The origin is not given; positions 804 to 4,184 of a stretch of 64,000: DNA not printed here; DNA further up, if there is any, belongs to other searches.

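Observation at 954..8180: Tandem duplicated ~1000-aa tail sheath genes separated by a GIY-YIG endonuclease gene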

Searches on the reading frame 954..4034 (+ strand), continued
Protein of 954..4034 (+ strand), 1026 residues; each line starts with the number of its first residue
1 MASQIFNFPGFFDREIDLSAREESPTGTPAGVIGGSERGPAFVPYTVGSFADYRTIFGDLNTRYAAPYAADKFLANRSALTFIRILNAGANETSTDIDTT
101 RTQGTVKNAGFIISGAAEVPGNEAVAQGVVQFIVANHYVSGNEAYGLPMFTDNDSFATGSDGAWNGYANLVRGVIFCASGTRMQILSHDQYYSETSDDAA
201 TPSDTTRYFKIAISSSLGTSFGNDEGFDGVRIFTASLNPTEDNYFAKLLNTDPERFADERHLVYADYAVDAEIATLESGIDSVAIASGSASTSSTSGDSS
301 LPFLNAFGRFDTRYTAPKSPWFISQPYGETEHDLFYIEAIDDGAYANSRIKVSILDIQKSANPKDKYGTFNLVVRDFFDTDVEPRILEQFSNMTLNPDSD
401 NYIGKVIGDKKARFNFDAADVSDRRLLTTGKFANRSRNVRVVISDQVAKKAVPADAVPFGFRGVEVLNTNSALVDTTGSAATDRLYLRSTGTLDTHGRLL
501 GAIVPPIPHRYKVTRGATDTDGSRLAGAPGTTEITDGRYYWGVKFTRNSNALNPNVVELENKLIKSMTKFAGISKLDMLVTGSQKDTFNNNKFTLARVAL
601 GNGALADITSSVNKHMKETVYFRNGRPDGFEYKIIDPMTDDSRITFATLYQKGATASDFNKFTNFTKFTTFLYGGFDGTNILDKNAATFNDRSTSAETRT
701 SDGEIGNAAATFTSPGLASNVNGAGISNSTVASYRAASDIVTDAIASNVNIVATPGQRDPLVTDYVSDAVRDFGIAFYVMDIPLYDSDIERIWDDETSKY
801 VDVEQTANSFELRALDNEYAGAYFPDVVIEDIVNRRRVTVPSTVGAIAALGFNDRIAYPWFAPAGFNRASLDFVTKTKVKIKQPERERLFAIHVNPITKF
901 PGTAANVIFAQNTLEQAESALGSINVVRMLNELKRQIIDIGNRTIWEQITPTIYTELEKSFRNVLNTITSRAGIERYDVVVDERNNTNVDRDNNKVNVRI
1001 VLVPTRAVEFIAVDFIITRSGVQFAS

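Call 39: find_encoding_contigs(protein=P0002, flank=10000, max_places=2)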
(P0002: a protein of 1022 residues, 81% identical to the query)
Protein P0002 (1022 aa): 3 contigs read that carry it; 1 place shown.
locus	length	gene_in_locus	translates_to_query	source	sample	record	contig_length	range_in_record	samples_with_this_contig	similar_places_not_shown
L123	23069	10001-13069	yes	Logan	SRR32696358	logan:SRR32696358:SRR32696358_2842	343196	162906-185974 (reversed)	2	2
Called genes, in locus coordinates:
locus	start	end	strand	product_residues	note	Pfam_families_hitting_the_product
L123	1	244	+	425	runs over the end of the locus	PF26809:Phage_T4_gp13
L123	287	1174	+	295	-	PF01541:GIY-YIG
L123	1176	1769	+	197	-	-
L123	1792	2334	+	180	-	-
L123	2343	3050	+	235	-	-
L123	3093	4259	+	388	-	-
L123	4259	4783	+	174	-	PF08722:Tn7_TnsA-like_N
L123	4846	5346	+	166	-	-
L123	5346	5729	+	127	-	-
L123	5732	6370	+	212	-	-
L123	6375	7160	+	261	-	-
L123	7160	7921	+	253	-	-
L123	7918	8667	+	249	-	-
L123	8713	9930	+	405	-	-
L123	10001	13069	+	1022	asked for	-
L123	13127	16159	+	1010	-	-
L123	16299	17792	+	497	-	-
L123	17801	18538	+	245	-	-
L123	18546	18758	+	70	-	-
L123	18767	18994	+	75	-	-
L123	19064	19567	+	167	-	-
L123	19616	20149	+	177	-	-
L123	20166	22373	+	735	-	-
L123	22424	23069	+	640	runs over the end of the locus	PF07068:Gp23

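Call 41: find_encoding_contigs(protein=P0004, flank=10000, max_places=1)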
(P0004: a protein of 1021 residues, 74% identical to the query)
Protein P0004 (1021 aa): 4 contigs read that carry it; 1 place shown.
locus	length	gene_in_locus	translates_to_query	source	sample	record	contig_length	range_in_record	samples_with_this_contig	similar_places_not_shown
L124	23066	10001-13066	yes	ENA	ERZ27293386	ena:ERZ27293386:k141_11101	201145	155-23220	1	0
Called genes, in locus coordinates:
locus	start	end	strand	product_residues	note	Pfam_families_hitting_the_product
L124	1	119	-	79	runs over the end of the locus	-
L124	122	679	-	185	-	-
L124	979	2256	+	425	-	PF26809:Phage_T4_gp13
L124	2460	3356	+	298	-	PF14716:HHH_8, PF10391:DNA_pol_lambd_f (faint), PF14792:DNA_pol_B_palm (weak), PF14791:DNA_pol_B_thumb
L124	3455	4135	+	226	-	-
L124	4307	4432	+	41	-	-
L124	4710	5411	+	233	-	-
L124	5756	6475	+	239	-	-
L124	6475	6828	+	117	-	-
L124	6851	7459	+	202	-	PF07669:Eco57I (weak)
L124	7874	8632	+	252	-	-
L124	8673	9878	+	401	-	-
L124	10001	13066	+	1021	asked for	-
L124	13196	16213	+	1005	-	-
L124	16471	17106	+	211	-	-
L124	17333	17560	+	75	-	-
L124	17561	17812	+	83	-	-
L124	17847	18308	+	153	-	-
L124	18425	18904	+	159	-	-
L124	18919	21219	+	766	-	-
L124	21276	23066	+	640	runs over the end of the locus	PF07068:Gp23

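Call 42: find_encoding_contigs(protein=P0012, flank=10000, max_places=1)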
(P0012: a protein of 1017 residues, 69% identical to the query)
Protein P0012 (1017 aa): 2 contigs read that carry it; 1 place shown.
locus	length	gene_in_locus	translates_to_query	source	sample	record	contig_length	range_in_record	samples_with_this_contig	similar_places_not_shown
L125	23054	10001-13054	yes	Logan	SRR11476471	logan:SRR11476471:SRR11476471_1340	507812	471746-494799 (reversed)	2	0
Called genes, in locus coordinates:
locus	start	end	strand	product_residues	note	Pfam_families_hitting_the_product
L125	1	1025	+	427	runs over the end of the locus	PF26809:Phage_T4_gp13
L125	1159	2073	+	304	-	PF01541:GIY-YIG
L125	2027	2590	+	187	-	-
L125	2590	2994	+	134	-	-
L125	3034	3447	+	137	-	-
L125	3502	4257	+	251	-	PF01541:GIY-YIG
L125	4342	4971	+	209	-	-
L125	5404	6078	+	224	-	-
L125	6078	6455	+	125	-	-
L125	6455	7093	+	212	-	-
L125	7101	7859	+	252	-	-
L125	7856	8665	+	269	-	-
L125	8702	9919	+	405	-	-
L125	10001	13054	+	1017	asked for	-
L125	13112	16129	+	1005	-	-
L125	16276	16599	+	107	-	-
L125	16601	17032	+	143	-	-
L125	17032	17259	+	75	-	-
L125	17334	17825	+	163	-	-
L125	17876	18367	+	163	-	-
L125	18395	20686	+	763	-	-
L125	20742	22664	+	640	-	PF07068:Gp23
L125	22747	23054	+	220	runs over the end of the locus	PF01541:GIY-YIG (weak)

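Call 50: search_solved_structures(query=A1, max_evalue=0.001)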
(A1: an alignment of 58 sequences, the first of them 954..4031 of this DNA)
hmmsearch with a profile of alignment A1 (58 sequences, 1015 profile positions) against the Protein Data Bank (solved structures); distinct sequences matched with E-value up to 0.001: 13.
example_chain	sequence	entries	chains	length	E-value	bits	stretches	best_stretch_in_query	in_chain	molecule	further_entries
9mkb_1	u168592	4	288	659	3.1e-32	114.2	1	825-1014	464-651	gp18, tail sheath protein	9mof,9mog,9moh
9x3p_A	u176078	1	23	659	5.2e-31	110.2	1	825-1014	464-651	Tail sheath protein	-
3j2m_U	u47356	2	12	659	8.9e-31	109.4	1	825-1014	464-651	Tail sheath protein Gp18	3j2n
9ev2_S1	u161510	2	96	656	4.9e-30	107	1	825-1014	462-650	Tail sheath protein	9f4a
9ezm_A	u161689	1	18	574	1.8e-13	52.2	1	806-1002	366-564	Phage tail sheath protein FI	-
8bky_A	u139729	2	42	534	1.5e-12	49.1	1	802-1002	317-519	Phage tail sheath protein | Phage tail sheath family protein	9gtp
8bl4_V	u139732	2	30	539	2.3e-11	45.2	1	802-1002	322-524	Phage tail sheath family protein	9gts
9qgl_3A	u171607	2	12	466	1.5e-06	29.3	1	821-1005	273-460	Phage tail sheath family protein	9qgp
9qgl_4A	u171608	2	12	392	1.6e-06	29.1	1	805-1005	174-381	Phage tail sheath family protein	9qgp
6rao_C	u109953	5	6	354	2e-06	28.8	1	830-1005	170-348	Afp2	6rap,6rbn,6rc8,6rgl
6j0n_t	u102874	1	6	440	1.3e-05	26.1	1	825-1005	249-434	Pvc3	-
9r9h_T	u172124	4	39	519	2.8e-05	25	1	819-1005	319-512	Phage tail sheath family protein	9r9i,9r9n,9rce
9qgl_2A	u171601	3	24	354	7e-05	23.7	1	884-1006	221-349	Phage tail sheath family protein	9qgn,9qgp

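Call 54: predict_structure(alignment_id=A1)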
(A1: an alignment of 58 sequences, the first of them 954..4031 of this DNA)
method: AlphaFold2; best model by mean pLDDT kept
length: 1026 residues; sequences in the alignment: 58
mean_pLDDT: 82.5   pTM: 0.80
mean pLDDT of the five models: 82.5, 81.7, 79.4, 79.0, 78.3
residues with pLDDT >= 90: 445; 70-90: 421; 50-70: 86; < 50: 74
segments of 3 or more residues with pLDDT < 50: 1-25, 117-121, 144-146, 152-155, 157-163, 856-868, 911-921
pLDDT, mean of each block of 10 residues (from residue 1): 35 44 56 93 91 91 92 85 92 91 93 67 67 86 50 46 63 92 91 86 93 90 89 93 94 93 92 84 89 90 91 94 93 95 93 95 91 94 92 94 94 87 84 91 94 95 89 61 78 63 85 79 78 87 82 63 91 90 77 91 82 87 85 86 92 88 93 93 92 92 90 91 93 94 81 92 91 84 91 87 90 72 89 87 86 51 47 85 85 82 69 43 59 78 73 84 77 73 80 83 65 79 69
secondary structure, 60 per line:
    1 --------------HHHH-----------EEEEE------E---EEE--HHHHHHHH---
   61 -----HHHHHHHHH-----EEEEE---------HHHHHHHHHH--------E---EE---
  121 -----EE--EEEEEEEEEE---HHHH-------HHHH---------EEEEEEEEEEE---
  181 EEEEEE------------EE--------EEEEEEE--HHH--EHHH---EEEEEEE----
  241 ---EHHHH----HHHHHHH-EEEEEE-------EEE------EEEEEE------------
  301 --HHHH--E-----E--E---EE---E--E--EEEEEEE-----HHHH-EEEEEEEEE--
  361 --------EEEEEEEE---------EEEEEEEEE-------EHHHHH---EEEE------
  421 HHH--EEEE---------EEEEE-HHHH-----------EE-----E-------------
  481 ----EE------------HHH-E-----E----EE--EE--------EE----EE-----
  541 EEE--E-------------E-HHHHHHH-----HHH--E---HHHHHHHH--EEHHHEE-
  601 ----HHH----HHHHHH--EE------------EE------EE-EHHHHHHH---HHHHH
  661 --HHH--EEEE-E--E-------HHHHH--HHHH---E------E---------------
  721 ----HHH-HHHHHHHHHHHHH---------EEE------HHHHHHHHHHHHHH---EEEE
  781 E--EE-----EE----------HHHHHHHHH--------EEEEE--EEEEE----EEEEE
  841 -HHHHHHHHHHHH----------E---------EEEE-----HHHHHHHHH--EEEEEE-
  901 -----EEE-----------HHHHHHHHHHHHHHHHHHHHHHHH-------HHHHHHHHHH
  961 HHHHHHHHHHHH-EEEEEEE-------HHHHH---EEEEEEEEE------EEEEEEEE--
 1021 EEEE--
elements in order (helices of 4 or more, strands of 3 or more residues): H15-18 E30-34 E45-47 H50-57 H66-74 E80-84 H94-103 E130-139 H143-146 H154-157 E167-177 E181-186 E209-215 E230-236 H245-248 H253-259 E261-266 E274-276 E283-288 H303-306 E333-339 H345-348 E350-358 E369-376 E386-394 H403-407 E411-414 E426-429 E439-443 H445-448 E541-543 H562-568 H583-590 H612-617 H646-652 H656-660 E668-671 H684-688 H691-694 H729-741 E751-753 H760-773 E777-781 H803-811 E820-824 E827-831 E836-840 H842-853 E874-877 H883-891 E894-899 E906-908 H920-943 H951-972 E974-980 H988-992 E996-1004 E1011-1018 E1021-1024

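Call 57: fold_search(model_id=the predicted structure, library=pdb)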
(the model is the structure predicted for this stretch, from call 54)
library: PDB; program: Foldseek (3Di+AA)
matches with E <= 10: 482; with E <= 0.001: 67
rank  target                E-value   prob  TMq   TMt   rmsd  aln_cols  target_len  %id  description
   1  9ev2_S1               1.7e-14  1.00  0.30  0.44  16.8      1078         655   12  Tail tube and extended tail sheath tube of Klebsiella phage KP1 variant vB_Kpn_Lilla1 (released 2025-04-09)
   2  9mkb_AK               2.0e-14  1.00  0.31  0.46  16.4      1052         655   12  Structure of the bacteriophage T4 portal-neck-tail complex (released 2025-12-24)
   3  9mkb_dS               2.3e-14  1.00  0.32  0.47  16.4      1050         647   12  Structure of the bacteriophage T4 portal-neck-tail complex (released 2025-12-24)
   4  9f4a_SA               2.4e-14  1.00  0.33  0.48  16.2      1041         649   12  Interface between baseplate cup and extended tail tube/sheath of Klebsiella phage KP1 variant vB_Kpn_Lilla1 (released 2025-05-14)
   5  9mkb_1                4.2e-11  1.00  0.32  0.47  15.8      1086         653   11  Structure of the bacteriophage T4 portal-neck-tail complex (released 2025-12-24)
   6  9ezm_A                1.4e-10  1.00  0.31  0.60  13.3      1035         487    9  CryoEM structure of the contracted sheath in H. borinquense (released 2024-11-27)
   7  8au1_A                3.1e-09  1.00  0.29  0.41  17.6      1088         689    9  Jumbo Phage phi-kp24 tail outer sheath (released 2022-12-14)
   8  3j2m_U                5.3e-09  1.00  0.30  0.46  16.9      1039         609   10  The X-ray structure of the gp15 hexamer and the model of the gp18 protein fitted into the cryo-EM reconstruction of th (released 2013-03-06)
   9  9gts_2A               1.7e-08  1.00  0.18  0.44   6.2       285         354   18  Cryo-EM structure of a contractile injection system in Streptomyces coelicolor, the cap portion in extended state. (released 2025-06-18)
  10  9xpf_A                1.8e-08  1.00  0.32  0.46  15.0      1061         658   10  The structure of sheath and tube proteins of phage Phikz (released 2026-02-11)
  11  9gtp_2e               6.6e-08  1.00  0.18  0.43   7.0       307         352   18  Cryo-EM structure of a contractile injection system in Streptomyces coelicolor, the baseplate complex in extended sta (released 2025-06-18)
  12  8bl4_A                7.0e-08  1.00  0.17  0.41   5.7       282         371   18  Cryo-EM structure of a contractile injection system in Streptomyces coelicolor, the sheath-tube module in extended sta (released 2023-03-15)
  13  9gtp_3e               8.2e-08  1.00  0.19  0.46   5.7       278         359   17  Cryo-EM structure of a contractile injection system in Streptomyces coelicolor, the baseplate complex in extended sta (released 2025-06-18)
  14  3j9q_A                1.3e-07  1.00  0.18  0.41   6.1       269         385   14  Atomic structures of a bactericidal contractile nanotube in its pre- and post-contraction states (released 2015-04-01)
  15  8bky_A                1.7e-07  1.00  0.18  0.43   7.0       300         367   14  Cryo-EM structure of a contractile injection system in Streptomyces coelicolor, the contracted sheath shell. (released 2023-03-15)
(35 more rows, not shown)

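Call 76: search_protein_families(library=pfam, proteins=[L019:11582-12349:-], max_evalue=0.01)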
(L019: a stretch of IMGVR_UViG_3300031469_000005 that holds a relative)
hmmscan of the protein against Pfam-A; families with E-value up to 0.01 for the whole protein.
L019:11582-12349:- (255 aa): 0 families

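Call 80: get_annotated_region(hit=H15, flank=2500)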
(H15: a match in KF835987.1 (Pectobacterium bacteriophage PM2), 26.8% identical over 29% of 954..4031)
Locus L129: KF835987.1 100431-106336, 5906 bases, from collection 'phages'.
description: Pectobacterium bacteriophage PM2, complete genome.
organism: Pectobacterium bacteriophage PM2 (NCBI taxid 1429794)
taxonomy: Viruses; Duplodnaviria; Heunggongvirae; Uroviricota; Caudoviricetes; Straboviridae; Tevenvirinae; Mosugukvirus; Mosugukvirus pm2
host: -; source: -; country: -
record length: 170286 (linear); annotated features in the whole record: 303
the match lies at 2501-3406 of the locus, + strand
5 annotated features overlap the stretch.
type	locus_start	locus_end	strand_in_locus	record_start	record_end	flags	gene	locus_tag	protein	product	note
CDS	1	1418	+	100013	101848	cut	-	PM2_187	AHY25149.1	terminase DNA packaging enzyme large subunit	gp17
CDS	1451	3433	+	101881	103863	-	-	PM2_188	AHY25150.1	tail sheath protein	gp18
CDS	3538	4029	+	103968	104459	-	-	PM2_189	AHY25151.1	tail tube protein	gp19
CDS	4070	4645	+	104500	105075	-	-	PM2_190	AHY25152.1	hypothetical protein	-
CDS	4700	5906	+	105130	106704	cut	-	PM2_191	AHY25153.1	portal vertex protein of head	gp20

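Call 88: find_related_loci(query=A1, collection=genome_contigs, flank=6000)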
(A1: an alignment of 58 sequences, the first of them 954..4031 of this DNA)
Query A1 (1026 aa) in genome_contigs; peptide patterns used: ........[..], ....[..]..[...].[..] (x = any residue, [..] = any of these).
40 stretches matched a pattern; 3 encode a relative of the query (tblastn E <= 1e-3); 3 distinct loci.
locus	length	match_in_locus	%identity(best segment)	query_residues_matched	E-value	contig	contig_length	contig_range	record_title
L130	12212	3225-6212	50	6-1024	0e+0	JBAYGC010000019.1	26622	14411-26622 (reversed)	MAG: Patescibacteria group bacterium isolate SO_2016_GW1_116 scaffold03209_OW334_2016, whole genome shotgun sequence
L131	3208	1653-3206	55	1-515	2e-103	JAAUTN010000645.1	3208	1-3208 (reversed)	MAG: Leptolyngbyaceae cyanobacterium SM1_4_3 NODE_14373_length_3208_cov_1.268744, whole genome shotgun sequence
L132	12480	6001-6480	35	853-1017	1e-20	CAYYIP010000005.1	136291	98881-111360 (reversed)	MAG TPA_asm: uncultured Hyphomicrobiales bacterium isolate binchicken_co39_141 genome assembly, contig: NODE_171_length_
